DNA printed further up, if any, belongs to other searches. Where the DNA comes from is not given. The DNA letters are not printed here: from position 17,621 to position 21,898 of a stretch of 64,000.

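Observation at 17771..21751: Single-polypeptide STAND switch that both reads and writes cyclic nucleotides (cNMP-binding / NACHT / TPR / cNMP-binding / class III cyclase)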

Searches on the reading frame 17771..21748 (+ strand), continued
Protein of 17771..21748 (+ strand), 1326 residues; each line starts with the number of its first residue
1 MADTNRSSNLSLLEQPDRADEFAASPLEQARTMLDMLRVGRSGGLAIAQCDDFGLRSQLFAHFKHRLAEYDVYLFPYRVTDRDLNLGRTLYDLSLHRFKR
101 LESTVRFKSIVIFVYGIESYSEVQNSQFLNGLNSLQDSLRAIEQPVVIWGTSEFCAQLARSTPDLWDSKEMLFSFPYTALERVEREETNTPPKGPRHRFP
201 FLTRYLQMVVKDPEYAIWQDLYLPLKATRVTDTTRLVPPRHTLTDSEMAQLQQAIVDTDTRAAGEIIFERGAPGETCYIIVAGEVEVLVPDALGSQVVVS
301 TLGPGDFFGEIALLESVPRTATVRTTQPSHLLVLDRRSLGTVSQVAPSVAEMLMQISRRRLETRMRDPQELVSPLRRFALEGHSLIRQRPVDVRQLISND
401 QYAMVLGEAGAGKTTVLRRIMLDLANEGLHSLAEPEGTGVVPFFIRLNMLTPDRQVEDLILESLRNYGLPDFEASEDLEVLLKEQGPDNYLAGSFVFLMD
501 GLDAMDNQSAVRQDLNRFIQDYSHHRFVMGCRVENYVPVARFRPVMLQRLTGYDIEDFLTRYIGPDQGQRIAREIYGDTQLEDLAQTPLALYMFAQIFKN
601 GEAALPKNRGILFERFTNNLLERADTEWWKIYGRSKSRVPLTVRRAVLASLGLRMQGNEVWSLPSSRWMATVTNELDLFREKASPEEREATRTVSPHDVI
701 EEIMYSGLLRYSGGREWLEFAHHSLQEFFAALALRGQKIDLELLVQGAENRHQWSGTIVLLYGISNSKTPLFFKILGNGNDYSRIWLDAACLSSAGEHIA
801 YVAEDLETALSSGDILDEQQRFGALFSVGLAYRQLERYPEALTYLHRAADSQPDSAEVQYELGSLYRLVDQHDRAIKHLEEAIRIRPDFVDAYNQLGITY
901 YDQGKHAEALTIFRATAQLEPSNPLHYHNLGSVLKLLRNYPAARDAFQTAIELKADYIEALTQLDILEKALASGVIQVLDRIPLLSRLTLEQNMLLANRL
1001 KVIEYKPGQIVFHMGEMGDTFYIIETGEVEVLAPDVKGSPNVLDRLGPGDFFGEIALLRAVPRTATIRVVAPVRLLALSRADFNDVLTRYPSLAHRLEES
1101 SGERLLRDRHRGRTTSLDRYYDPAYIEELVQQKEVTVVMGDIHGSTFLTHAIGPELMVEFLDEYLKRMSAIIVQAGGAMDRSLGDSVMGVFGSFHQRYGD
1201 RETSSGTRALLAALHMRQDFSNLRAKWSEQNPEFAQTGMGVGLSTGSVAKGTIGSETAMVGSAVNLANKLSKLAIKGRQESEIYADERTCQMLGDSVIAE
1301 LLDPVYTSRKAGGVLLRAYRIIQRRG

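Call 19: find_related_loci(query=window:17771-21748:+, collection=genome_contigs, flank=10000)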
Query window:17771-21748:+ (1326 aa) in genome_contigs; peptide patterns used: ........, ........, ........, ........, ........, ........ (x = any residue, [..] = any of these).
52 stretches matched a pattern; 22 encode a relative of the query (tblastn E <= 1e-3); 22 distinct loci.
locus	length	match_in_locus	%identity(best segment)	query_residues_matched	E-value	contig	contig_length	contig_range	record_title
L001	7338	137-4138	74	1-1326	0e+0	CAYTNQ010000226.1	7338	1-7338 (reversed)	MAG TPA_asm: uncultured Anaerolineales bacterium isolate binchicken_co294_35 genome assembly, contig: NODE_8632_length_7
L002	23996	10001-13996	73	1-1325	0e+0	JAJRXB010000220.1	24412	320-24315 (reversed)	MAG: Chloroflexota bacterium isolate Dive96_bin3.112 k141_2244556, whole genome shotgun sequence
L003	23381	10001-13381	75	198-1325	0e+0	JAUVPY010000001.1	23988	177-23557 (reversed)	MAG: Anaerolineae bacterium isolate CSMAG_674 CSMAG_674_k127_5685292_length_23988_cov_47.9287, whole genome shotgun sequ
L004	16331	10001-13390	75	196-1325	0e+0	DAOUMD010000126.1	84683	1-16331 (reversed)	MAG TPA_asm: Anaerolineae bacterium isolate W31_78 k127_979706, whole genome shotgun sequence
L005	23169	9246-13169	58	19-1326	0e+0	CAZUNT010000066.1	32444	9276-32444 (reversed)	MAG TPA_asm: uncultured Caldilineaceae bacterium isolate binchicken_co7_199 genome assembly, contig: NODE_2202_length_32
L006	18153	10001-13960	57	4-1326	0e+0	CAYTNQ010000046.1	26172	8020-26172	MAG TPA_asm: uncultured Anaerolineales bacterium isolate binchicken_co294_35 genome assembly, contig: NODE_2244_length_2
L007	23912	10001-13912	57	16-1325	0e+0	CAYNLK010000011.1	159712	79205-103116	MAG TPA_asm: uncultured Caldilineaceae bacterium isolate binchicken_co44_236 genome assembly, contig: NODE_131_length_15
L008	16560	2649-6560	57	16-1325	0e+0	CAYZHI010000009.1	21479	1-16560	MAG TPA_asm: uncultured Caldilineaceae bacterium isolate binchicken_co58_133 genome assembly, contig: NODE_1970_length_2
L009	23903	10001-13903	55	20-1325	0e+0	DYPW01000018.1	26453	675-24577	MAG TPA_asm: Caldilinea aerophila isolate SulCav_GS10_10_44_43 SulCav_GS10_10_1800_length_26453_cov_27_387454, whole gen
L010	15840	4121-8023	58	20-1325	0e+0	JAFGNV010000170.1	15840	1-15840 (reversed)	MAG: Anaerolineae bacterium isolate Zod_Metabat.569 k87_10781545, whole genome shotgun sequence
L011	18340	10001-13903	59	19-1322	0e+0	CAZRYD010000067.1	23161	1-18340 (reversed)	MAG TPA_asm: uncultured Caldilineaceae bacterium isolate SRP323723_co1_132 genome assembly, contig: NODE_1779_length_231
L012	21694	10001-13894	57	16-1322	0e+0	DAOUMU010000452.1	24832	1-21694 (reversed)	MAG TPA_asm: Anaerolineae bacterium isolate W92_265 k127_916156, whole genome shotgun sequence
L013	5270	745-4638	50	20-1323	0e+0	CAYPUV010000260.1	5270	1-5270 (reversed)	MAG TPA_asm: uncultured Anaerolineaceae bacterium isolate binchicken_co64_42 genome assembly, contig: NODE_10423_length_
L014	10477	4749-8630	57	19-1322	0e+0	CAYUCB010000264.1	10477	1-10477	MAG TPA_asm: uncultured Caldilineaceae bacterium isolate binchicken_co186_200 genome assembly, contig: NODE_8442_length_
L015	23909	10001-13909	56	16-1325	0e+0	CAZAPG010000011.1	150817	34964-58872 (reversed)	MAG TPA_asm: uncultured Caldilineaceae bacterium isolate binchicken_co350_69 genome assembly, contig: NODE_117_length_15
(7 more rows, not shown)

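Call 54: find_encoding_contigs(protein=P0019, flank=4000, max_places=2)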
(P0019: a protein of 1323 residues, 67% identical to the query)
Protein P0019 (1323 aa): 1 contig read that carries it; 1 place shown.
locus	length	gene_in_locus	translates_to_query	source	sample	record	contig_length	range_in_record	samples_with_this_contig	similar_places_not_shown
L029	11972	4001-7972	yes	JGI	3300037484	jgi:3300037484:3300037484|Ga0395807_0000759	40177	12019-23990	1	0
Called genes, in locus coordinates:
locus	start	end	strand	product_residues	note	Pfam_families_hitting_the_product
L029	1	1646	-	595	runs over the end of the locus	PF02743:dCache_1, PF00672:HAMP, PF07730:HisKA_3, PF02518:HATPase_c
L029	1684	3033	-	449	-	PF01547:SBP_bac_1, PF13416:SBP_bac_8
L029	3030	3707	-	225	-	PF00072:Response_reg, PF00196:GerE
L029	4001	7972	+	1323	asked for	PF00027:cNMP_binding, PF05729:NACHT, PF13424:TPR_12 (weak), PF13414:TPR_11, PF13432:TPR_16 (weak), PF14559:TPR_19 (weak), PF00027:cNMP_binding, PF00211:Guanylate_cyc, +15 more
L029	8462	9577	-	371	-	PF09566:RE_SacI_N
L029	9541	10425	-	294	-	PF02086:MethyltransfD12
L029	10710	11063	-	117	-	PF01253:SUI1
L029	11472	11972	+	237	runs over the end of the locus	PF00596:Aldolase_II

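Call 55: find_encoding_contigs(protein=P0081, flank=4000, max_places=2)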
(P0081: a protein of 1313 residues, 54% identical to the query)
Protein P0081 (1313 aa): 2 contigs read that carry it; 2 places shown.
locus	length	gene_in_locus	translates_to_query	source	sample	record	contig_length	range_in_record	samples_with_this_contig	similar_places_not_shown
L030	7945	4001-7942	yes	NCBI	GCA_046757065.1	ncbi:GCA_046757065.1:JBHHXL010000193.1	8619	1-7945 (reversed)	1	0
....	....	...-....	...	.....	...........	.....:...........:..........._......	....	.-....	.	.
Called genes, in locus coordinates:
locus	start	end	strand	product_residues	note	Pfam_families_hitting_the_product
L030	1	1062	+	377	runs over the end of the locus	PF02163:Peptidase_M50, PF00571:CBS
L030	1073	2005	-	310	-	PF00288:GHMP_kinases_N, PF08544:GHMP_kinases_C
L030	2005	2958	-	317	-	PF24400:DUF7544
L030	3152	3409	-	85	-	-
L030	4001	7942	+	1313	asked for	PF00027:cNMP_binding, PF05729:NACHT, PF00515:TPR_1 (weak), PF13414:TPR_11, PF13432:TPR_16, PF14559:TPR_19 (weak), PF00027:cNMP_binding, PF00211:Guanylate_cyc, +12 more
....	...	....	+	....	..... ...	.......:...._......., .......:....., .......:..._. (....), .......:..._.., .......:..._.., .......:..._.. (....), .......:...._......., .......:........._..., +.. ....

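Call 56: find_encoding_contigs(protein=P0016, flank=4000, max_places=2)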
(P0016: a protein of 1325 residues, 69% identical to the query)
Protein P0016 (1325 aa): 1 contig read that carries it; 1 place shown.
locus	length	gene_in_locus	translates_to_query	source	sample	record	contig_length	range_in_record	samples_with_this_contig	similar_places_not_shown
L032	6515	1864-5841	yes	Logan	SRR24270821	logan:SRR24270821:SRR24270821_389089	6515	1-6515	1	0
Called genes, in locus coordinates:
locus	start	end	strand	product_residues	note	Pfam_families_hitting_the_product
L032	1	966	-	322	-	?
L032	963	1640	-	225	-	PF00072:Response_reg, PF00196:GerE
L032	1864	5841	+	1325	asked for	PF00027:cNMP_binding, PF05729:NACHT, PF13424:TPR_12, PF13414:TPR_11, PF13432:TPR_16 (weak), PF14559:TPR_19 (weak), PF00027:cNMP_binding, PF00211:Guanylate_cyc, +15 more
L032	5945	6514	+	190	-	?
